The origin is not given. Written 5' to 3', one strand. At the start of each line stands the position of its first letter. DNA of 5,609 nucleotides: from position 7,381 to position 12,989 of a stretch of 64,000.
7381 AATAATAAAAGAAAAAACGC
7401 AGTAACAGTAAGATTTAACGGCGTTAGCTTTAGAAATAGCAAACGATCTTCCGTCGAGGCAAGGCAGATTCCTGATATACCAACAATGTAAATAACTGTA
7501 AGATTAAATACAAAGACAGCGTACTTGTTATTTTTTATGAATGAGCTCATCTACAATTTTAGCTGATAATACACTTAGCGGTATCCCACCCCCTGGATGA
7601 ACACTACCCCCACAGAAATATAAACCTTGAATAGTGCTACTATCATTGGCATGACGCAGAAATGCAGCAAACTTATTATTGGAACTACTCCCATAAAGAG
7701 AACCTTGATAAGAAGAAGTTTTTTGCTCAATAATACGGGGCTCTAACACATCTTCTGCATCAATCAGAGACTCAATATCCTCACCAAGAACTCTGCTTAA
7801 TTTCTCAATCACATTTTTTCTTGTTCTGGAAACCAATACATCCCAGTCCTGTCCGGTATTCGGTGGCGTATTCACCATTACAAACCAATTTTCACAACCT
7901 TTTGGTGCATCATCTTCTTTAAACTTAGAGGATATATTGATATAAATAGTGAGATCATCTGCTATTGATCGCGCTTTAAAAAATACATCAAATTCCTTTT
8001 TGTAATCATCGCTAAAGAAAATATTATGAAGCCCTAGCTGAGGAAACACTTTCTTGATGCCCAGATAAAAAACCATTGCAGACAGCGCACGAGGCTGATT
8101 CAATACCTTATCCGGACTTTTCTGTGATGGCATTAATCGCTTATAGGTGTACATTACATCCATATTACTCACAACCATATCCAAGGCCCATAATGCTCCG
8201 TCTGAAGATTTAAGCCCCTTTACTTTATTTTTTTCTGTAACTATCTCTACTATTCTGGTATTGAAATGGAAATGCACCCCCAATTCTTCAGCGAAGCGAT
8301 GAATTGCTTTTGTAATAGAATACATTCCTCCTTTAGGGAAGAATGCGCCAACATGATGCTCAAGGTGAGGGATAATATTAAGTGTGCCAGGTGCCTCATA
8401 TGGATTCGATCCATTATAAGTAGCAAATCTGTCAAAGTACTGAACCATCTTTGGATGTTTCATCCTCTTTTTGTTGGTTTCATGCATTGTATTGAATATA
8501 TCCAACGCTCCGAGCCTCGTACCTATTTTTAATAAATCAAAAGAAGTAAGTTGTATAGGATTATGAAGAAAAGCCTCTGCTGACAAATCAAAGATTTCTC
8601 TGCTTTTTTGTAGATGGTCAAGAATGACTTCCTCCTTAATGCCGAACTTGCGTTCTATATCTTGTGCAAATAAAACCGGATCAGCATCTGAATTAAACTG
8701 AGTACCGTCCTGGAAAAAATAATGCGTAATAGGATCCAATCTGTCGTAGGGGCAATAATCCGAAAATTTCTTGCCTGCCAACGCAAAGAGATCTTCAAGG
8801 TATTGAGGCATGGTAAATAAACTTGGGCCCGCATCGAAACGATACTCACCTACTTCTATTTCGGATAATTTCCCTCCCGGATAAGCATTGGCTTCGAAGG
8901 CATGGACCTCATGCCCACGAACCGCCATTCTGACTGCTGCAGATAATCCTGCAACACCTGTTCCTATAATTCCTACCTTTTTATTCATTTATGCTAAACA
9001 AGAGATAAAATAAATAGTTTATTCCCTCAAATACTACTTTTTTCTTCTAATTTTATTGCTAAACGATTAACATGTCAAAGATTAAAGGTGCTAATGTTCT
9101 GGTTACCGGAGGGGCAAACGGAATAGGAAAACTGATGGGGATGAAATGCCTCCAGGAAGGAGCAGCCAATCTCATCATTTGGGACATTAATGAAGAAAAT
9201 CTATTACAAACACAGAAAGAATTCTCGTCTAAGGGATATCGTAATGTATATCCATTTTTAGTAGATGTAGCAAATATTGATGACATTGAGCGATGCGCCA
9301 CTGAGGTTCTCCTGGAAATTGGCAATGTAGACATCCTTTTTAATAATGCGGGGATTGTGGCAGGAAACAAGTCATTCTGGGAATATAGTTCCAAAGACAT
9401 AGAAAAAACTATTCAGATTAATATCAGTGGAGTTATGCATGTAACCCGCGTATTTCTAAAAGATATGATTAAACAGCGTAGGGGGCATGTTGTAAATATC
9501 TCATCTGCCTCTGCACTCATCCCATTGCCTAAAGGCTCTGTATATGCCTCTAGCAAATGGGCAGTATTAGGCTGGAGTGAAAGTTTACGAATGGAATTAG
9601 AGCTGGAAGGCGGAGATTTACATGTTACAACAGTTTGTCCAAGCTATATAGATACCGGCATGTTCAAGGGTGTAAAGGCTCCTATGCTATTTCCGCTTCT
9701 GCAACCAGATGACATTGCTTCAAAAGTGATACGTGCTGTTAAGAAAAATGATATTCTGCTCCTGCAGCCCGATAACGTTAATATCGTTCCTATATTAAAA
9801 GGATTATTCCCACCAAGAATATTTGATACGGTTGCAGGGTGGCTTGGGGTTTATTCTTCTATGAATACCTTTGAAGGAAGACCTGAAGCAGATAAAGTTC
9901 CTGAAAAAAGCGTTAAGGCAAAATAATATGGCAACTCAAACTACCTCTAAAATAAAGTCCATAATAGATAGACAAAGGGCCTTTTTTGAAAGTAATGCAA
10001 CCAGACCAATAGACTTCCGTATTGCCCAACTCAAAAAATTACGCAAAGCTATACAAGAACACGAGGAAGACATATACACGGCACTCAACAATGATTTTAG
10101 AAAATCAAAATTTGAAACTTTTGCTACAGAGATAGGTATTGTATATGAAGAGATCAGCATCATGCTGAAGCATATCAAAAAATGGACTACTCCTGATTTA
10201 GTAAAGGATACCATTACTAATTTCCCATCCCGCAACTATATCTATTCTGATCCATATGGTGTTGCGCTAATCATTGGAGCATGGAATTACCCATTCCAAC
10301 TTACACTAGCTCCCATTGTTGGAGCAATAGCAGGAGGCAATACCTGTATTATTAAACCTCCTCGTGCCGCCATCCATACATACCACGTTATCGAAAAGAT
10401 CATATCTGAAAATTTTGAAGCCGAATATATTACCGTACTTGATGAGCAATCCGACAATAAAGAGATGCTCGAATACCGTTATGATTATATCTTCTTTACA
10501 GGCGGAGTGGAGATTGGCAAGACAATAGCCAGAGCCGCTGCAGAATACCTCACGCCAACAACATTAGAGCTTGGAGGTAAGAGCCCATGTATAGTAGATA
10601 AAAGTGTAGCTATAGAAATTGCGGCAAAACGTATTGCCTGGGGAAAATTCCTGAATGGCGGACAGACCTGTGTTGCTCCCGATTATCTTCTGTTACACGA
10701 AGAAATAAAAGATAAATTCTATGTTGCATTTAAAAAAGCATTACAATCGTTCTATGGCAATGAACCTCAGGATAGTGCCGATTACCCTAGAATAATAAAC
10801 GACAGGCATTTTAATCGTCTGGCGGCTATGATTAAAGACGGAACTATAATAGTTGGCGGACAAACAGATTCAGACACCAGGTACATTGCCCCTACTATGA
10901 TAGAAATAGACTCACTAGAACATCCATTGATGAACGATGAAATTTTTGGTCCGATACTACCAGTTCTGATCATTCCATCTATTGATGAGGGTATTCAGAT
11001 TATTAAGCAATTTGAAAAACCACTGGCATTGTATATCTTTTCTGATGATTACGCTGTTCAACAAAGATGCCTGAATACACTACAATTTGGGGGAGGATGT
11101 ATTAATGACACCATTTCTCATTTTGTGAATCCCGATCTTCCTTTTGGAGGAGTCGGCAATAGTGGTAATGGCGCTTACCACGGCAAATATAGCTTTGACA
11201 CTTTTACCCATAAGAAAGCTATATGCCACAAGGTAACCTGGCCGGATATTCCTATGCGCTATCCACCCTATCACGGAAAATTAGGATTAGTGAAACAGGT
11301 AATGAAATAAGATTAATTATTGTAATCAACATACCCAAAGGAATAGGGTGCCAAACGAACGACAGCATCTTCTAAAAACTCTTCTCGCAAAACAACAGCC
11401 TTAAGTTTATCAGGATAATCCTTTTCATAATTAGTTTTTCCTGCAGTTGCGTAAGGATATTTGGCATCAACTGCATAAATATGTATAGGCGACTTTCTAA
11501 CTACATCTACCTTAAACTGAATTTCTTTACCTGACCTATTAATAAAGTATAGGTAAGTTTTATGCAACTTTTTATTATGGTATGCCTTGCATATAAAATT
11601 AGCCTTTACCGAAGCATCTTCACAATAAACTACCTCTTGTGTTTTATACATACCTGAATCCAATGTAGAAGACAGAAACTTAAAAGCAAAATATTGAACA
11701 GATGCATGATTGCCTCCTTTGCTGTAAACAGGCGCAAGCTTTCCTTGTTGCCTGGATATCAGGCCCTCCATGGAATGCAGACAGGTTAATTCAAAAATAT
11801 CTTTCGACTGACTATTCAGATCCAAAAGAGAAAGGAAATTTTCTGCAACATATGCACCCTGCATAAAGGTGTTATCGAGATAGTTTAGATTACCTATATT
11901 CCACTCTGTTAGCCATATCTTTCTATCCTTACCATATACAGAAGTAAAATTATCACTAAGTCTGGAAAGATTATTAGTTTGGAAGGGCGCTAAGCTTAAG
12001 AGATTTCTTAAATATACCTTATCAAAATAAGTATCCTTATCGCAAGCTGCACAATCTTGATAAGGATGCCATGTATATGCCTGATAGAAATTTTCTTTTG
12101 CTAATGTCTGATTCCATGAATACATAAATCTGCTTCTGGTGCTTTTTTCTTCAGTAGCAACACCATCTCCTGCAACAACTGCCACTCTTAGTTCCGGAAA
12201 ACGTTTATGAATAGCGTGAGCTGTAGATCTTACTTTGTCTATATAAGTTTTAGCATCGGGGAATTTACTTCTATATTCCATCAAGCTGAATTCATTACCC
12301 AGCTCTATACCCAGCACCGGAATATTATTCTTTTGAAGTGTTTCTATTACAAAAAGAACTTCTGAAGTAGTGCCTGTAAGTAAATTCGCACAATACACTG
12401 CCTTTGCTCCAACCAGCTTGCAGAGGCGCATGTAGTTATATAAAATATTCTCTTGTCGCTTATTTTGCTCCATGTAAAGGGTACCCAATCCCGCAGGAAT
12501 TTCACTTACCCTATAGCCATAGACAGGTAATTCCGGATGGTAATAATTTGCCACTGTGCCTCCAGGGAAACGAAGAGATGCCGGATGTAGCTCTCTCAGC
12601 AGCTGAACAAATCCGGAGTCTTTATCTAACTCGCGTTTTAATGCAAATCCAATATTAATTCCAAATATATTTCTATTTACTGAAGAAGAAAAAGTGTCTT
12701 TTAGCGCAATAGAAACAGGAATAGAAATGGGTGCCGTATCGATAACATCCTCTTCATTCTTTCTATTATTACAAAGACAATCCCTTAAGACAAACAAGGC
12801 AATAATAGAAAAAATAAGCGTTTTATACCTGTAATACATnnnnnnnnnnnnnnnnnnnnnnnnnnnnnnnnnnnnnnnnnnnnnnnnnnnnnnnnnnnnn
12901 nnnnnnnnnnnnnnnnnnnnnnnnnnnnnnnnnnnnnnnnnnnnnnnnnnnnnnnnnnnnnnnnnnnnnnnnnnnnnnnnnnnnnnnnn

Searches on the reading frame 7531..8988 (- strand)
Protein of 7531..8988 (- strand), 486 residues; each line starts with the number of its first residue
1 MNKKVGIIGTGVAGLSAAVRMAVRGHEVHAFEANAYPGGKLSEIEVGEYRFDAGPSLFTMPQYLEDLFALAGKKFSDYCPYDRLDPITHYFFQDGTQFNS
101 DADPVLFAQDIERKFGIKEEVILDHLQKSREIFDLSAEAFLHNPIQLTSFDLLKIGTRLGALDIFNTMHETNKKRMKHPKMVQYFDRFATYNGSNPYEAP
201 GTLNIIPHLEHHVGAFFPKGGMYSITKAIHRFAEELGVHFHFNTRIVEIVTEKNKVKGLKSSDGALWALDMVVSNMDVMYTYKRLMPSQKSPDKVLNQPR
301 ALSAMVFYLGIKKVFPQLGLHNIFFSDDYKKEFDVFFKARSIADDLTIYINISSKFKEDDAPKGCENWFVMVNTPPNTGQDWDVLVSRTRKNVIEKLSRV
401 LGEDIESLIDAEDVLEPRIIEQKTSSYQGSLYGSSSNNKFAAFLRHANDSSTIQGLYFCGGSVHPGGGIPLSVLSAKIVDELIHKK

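Call 9: search_protein_families(library=pfam, proteins=[window:7531-8988:-], max_evalue=0.01)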
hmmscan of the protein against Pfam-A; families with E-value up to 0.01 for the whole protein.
window:7531-8988:- (486 aa): 10 families
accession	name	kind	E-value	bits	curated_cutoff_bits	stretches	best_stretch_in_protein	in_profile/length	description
PF01593.30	Amino_oxidase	-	2.1e-22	80.5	19.8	1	12-477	1-436/443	Flavin containing amine oxidoreductase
PF13450.12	NAD_binding_8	-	5.7e-13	49.4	21.9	1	7-70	1-64/68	NAD(P)-binding Rossmann-like domain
PF01266.30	DAO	-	8.8e-10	39.1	27.9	2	5-39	2-37/353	FAD dependent oxidoreductase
PF07992.20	Pyr_redox_2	-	7.2e-08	32.6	26.1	1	4-39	2-38/291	Pyridine nucleotide-disulphide oxidoreductase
PF03486.20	HI0933_like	-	2e-06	27.9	50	1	4-42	2-40/244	HI0933-like protein Rossmann domain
PF00070.33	Pyr_redox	-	5.5e-06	27.2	22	0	225-261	42-79/82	Pyridine nucleotide-disulphide oxidoreductase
PF06100.17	MCRA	-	8.3e-06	25.4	23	0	3-68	2-73/495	MCRA family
PF00890.30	FAD_binding_2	-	3.4e-05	23.7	20.4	1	7-39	4-36/414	FAD binding domain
PF03721.20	UDPG_MGDP_dh_N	-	0.00025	21.1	27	0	4-31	2-29/187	UDP-glucose/GDP-mannose dehydrogenase family, NAD binding domain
PF12831.13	FAD_oxidored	-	0.0015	18.4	27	0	5-43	2-40/416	FAD dependent oxidoreductase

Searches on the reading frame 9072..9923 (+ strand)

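Call 8: search_protein_families(library=pfam, proteins=[window:9072-9923:+], max_evalue=0.01)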
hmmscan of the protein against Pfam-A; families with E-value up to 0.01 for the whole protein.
window:9072-9923:+ (284 aa): 5 families
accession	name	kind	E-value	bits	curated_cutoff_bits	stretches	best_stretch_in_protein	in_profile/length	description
PF00106.31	adh_short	-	4.3e-49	167.1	26.6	1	8-202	2-191/195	short chain dehydrogenase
PF13561.12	adh_short_C2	-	8.9e-30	104.4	27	1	15-203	3-186/236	Enoyl-(Acyl carrier protein) reductase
PF08659.16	KR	-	9.3e-10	39.1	22.6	1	8-161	2-152/180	KR domain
PF02719.21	Polysacc_synt_2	-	1e-06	28.6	20.2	1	9-151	1-134/293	Polysaccharide biosynthesis protein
PF01370.27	Epimerase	-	0.0042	17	20.9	1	9-147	1-117/240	NAD dependent epimerase/dehydratase family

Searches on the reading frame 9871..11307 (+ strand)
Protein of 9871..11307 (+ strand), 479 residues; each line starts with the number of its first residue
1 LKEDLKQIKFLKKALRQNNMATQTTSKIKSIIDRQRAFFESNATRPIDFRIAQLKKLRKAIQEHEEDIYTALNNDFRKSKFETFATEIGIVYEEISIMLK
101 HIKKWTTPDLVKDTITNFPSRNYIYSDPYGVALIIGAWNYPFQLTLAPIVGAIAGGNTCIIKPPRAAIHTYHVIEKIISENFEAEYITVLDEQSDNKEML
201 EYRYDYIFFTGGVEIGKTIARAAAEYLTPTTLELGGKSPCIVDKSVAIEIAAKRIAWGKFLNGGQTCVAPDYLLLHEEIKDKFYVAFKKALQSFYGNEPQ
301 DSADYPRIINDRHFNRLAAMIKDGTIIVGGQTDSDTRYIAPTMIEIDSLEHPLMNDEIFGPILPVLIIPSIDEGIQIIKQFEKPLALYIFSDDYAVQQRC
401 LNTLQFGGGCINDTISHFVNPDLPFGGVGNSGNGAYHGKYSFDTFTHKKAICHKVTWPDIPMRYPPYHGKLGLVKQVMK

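Call 8: search_protein_families(library=pfam, proteins=[window:9871-11307:+], max_evalue=0.01)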
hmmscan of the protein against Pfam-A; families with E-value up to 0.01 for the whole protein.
window:9871-11307:+ (479 aa): 1 family
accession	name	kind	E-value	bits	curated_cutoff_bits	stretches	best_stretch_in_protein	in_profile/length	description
PF00171.27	Aldedh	-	1.6e-75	254.9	23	1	20-451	23-461/461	Aldehyde dehydrogenase family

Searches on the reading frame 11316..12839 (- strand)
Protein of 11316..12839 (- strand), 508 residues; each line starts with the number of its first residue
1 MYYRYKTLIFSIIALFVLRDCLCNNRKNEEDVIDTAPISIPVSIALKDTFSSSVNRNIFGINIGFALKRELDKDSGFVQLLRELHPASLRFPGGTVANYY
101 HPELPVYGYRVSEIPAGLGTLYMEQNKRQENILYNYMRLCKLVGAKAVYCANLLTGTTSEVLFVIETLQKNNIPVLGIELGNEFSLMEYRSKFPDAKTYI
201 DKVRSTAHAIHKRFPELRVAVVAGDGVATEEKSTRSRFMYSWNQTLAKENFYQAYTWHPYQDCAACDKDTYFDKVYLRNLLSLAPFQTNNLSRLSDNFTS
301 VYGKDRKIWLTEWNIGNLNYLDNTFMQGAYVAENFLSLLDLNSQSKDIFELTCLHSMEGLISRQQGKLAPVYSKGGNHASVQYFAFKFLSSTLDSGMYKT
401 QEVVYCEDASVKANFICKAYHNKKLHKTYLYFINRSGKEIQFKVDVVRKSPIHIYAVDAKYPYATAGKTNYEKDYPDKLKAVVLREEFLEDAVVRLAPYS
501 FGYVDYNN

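Call 8: search_protein_families(library=pfam, proteins=[window:11316-12839:-], max_evalue=0.01)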
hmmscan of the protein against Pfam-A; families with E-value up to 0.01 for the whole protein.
window:11316-12839:- (508 aa): 0 families

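Call 10: search_protein_families(library=ncbifam, proteins=[window:11316-12839:-], max_evalue=0.1)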
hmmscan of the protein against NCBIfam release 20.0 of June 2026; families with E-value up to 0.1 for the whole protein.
window:11316-12839:- (508 aa): 1 family
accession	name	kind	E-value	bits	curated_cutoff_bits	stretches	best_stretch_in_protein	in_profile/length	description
NF002731.0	PRK02645.1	equivalog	0.031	13.7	312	1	157-233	66-141/305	NAD(+) kinase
